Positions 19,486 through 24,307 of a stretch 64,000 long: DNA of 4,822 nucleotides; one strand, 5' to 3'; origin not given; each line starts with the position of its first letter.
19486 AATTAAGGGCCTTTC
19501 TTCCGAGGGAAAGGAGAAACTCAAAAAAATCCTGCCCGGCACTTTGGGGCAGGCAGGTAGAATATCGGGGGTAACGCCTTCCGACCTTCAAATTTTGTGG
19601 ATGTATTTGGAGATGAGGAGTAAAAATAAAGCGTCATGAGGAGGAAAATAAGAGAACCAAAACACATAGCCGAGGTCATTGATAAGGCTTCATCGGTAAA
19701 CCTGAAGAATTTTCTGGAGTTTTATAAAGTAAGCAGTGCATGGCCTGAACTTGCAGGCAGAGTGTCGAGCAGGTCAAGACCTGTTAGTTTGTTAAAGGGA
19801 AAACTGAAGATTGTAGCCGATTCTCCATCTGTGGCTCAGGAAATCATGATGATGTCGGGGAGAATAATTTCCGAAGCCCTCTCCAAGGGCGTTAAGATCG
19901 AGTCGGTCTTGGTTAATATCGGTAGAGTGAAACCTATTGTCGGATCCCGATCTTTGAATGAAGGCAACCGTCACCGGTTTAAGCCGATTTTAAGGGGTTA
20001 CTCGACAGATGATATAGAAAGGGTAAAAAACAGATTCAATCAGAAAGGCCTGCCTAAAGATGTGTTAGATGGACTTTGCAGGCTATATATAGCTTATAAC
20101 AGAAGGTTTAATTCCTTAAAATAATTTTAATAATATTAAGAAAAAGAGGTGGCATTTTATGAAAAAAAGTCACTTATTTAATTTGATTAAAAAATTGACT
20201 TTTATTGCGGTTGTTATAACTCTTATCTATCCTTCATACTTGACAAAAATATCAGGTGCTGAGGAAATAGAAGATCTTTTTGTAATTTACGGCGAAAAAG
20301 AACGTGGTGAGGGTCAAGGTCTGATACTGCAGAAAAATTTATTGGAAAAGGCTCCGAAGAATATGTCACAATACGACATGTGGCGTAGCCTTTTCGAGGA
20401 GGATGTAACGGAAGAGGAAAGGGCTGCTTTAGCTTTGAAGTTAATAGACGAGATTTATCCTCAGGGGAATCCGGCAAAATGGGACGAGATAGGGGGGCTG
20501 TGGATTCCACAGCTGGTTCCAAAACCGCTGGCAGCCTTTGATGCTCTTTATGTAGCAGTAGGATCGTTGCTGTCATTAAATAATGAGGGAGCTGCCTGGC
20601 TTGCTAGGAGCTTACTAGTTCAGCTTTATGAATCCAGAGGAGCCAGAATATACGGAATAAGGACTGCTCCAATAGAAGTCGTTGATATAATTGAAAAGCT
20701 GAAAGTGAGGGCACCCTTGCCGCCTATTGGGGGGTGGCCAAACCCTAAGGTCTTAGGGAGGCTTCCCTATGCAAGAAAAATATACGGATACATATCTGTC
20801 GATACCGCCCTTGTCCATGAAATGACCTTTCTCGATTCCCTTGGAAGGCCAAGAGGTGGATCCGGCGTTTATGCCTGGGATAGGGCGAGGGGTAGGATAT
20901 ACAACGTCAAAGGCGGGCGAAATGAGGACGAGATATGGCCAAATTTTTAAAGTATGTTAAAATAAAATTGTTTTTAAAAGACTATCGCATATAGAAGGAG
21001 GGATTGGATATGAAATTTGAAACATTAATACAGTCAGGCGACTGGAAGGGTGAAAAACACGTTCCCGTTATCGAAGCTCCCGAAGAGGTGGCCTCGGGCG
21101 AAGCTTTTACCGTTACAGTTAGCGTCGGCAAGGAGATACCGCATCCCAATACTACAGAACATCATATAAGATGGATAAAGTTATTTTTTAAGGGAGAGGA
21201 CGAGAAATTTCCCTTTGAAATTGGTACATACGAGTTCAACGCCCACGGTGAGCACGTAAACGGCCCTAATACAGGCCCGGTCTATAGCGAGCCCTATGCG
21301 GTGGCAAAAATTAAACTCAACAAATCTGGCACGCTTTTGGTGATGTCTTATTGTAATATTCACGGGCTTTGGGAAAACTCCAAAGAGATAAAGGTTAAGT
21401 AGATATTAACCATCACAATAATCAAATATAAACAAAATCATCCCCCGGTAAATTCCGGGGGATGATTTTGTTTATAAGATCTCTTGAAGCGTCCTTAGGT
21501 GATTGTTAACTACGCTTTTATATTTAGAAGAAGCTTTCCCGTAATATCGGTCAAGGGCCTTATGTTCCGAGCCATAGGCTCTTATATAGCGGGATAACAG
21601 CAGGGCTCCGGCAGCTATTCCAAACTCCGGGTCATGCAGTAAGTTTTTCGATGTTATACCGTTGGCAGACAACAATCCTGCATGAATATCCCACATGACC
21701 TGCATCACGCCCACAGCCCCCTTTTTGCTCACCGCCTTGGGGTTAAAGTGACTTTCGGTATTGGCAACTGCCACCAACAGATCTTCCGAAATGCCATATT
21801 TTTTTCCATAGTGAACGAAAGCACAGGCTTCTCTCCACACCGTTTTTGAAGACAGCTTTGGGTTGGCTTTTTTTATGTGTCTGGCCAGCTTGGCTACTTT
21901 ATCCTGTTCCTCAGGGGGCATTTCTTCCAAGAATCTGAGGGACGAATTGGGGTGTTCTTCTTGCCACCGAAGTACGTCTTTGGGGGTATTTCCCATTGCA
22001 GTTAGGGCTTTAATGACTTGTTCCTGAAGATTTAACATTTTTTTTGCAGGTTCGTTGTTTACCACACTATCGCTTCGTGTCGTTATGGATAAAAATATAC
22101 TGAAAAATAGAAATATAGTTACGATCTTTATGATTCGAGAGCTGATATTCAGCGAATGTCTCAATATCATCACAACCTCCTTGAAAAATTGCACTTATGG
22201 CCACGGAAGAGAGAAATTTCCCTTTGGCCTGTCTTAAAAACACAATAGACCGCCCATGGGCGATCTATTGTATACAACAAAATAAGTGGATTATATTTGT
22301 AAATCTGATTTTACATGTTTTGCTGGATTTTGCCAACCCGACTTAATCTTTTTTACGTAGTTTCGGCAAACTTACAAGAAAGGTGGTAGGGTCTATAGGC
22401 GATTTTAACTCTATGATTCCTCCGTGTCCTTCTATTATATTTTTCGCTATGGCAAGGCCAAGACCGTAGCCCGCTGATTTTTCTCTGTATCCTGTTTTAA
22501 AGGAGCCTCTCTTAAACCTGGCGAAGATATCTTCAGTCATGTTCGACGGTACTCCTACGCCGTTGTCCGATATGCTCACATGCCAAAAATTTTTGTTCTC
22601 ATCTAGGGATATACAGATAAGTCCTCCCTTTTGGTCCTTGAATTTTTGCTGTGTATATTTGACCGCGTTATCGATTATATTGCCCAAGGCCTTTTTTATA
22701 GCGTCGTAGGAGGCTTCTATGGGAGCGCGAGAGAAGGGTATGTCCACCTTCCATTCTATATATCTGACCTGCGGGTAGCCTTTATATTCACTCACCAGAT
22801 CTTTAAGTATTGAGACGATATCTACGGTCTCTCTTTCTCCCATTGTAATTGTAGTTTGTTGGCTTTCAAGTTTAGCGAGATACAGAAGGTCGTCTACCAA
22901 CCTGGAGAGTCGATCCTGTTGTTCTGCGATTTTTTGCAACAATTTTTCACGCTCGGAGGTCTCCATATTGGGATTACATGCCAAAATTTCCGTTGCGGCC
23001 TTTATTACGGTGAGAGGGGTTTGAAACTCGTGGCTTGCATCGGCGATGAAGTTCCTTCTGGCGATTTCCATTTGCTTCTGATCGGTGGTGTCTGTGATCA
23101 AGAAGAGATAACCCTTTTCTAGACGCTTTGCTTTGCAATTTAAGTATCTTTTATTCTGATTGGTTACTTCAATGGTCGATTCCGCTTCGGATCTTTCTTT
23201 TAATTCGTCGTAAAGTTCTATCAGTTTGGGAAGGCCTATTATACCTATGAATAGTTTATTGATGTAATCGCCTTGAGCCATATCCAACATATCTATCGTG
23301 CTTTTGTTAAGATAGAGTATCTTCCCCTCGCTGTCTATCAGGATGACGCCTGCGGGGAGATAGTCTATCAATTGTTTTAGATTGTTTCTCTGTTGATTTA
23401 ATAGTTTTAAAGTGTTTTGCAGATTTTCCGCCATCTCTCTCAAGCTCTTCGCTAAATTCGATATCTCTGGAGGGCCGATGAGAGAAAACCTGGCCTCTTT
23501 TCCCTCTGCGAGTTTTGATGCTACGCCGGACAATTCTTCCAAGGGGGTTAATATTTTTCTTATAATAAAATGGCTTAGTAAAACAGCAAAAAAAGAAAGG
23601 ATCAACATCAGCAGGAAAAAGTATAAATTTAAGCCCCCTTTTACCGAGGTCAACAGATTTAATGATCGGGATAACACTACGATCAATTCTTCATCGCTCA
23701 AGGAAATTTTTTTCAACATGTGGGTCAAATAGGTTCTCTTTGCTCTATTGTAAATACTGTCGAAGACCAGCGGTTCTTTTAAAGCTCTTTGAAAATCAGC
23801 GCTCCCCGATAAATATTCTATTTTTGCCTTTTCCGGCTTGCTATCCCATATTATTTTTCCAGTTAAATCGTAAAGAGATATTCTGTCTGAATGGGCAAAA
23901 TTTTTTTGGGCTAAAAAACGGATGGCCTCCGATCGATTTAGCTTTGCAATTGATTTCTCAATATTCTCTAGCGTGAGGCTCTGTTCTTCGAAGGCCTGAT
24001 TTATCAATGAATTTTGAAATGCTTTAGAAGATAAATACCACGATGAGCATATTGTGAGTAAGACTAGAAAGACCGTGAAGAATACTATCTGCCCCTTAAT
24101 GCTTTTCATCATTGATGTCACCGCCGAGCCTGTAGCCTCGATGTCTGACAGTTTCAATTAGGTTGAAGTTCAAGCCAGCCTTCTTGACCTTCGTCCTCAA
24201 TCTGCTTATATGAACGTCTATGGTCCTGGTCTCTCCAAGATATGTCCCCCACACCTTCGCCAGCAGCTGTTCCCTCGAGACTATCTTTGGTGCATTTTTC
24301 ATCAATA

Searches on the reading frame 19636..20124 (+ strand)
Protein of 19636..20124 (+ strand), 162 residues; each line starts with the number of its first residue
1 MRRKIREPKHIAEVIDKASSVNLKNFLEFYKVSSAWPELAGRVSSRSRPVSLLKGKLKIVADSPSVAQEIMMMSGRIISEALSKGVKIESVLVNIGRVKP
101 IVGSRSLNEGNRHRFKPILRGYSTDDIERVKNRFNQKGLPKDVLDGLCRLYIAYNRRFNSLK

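Call 42: search_protein_families(library=pfam, proteins=[window:19636-20124:+], max_evalue=0.001)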
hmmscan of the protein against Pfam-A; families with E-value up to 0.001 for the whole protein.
window:19636-20124:+ (162 aa): 1 family
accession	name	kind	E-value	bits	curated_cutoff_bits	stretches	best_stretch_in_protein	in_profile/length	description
PF05258.17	DciA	-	1e-08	35.7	24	1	14-85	5-79/89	Dna[CI] antecedent, DciA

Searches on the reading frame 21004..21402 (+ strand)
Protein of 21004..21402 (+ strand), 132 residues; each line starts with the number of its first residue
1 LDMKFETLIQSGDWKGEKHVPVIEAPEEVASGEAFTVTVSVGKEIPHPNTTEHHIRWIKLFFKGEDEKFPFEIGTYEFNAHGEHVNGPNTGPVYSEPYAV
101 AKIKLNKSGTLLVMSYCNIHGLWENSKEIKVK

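Call 10: search_protein_families(library=pfam, proteins=[window:21004-21402:+], max_evalue=0.001)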
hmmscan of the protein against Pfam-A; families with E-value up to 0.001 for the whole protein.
window:21004-21402:+ (132 aa): 1 family
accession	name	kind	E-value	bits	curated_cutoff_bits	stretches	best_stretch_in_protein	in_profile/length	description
PF01880.24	Desulfoferrodox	-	2e-34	118.5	22.2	1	12-125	2-97/98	Desulfoferrodoxin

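Call 54: search_solved_structures(query=window:21004-21402:+, max_evalue=0.00001, show_alignments=1)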
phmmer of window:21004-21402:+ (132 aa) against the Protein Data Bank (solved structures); distinct sequences matched with E-value up to 0.00001: 11.
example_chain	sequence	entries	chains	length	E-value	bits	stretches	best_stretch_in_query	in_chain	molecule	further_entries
2amu_A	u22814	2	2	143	2.4e-53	182.8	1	3-131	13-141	Putative superoxide reductase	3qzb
1do6_A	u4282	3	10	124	6e-47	162.1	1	8-126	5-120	SUPEROXIDE REDUCTASE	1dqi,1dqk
4bff_A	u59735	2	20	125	5.3e-43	149.3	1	8-126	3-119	SUPEROXIDE REDUCTASE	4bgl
4bfk_A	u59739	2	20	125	1.3e-42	148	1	8-126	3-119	SUPEROXIDE REDUCTASE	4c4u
4bfj_A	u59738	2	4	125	5e-42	146.2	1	8-126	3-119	SUPEROXIDE REDUCTASE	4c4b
2hvb_A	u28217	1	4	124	2.3e-34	121.3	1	7-128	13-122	Superoxide reductase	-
6gq8_A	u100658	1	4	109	1.7e-24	89.4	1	17-129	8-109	NEQ011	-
4brj_A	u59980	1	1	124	2.9e-24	88.6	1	15-131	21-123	DESULFOFERRODOXIN, FERROUS IRON-BINDING REGION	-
4bk8_A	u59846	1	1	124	1.9e-23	85.9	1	15-131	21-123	DESULFOFERRODOXIN, FERROUS IRON-BINDING REGION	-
4brv_A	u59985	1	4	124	9.5e-23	83.7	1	15-131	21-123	DESULFOFERRODOXIN, FERROUS IRON-BINDING REGION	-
4d7p_A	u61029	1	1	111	1.3e-07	34.6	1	18-128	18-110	SUPEROXIDE REDUCTASE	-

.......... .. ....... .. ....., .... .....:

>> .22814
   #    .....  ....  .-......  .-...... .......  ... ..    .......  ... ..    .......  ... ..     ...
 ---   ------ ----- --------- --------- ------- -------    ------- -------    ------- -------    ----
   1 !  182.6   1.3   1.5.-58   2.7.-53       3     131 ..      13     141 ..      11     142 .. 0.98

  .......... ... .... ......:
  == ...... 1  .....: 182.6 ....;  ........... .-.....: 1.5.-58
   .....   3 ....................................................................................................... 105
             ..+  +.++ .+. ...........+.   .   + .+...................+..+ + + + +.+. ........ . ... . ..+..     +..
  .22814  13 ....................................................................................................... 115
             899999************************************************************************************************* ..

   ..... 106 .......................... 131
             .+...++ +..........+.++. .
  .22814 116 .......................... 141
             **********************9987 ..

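Call 55: search_protein_families(library=ncbifam, proteins=[window:21004-21402:+], max_evalue=0.001)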
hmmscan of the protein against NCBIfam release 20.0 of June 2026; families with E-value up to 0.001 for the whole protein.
window:21004-21402:+ (132 aa): 2 families
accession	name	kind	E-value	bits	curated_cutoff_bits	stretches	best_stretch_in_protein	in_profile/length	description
TIGR00332.1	neela_ferrous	domain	1.6e-31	108.8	61.9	1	11-130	2-105/107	desulfoferrodoxin ferrous iron-binding domain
TIGR00320.1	dfx_rbo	equivalog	1e-10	41.9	146.9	1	10-62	40-84/125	desulfoferrodoxin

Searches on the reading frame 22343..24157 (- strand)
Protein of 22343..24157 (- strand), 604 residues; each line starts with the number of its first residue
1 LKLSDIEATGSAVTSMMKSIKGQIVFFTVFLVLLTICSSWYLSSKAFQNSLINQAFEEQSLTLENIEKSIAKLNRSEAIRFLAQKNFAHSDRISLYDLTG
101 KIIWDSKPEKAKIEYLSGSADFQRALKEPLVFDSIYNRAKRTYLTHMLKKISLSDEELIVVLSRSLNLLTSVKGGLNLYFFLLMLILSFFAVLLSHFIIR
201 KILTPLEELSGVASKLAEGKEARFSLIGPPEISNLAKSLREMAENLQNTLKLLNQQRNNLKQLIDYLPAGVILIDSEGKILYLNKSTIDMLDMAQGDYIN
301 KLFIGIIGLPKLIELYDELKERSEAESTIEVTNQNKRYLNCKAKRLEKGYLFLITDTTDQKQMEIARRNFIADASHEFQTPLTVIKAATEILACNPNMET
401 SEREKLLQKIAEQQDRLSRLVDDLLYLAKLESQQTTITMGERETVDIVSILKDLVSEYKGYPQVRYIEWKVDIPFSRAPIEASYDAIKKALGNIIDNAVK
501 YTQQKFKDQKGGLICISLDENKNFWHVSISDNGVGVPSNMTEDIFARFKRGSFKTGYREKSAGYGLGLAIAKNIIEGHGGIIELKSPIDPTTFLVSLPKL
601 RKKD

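Call 43: search_protein_families(library=pfam, proteins=[window:22343-24157:-], max_evalue=0.001)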
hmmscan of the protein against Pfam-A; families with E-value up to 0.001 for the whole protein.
window:22343-24157:- (604 aa): 7 families
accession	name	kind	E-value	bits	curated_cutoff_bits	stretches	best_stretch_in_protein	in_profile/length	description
PF02518.31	HATPase_c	-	4.6e-19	69.3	26.4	1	485-599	4-109/111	Histidine kinase-, DNA gyrase B-, and HSP90-like ATPase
PF00512.31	HisKA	-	4.3e-17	62.4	26.9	1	366-432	1-65/66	His Kinase A (phospho-acceptor) domain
PF00672.30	HAMP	-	2.9e-07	31.1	25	1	197-247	1-52/53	HAMP domain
PF00989.32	PAS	-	1.1e-06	29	22.6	1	260-343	3-93/113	PAS fold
PF14501.12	HATPase_c_5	-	6.1e-05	23.3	22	1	487-585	6-89/102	GHKL domain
PF13188.13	PAS_8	-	0.00015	22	21.8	1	260-293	3-38/65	PAS domain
PF12860.13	PAS_7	-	0.00038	21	27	0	265-295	2-32/115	PAS fold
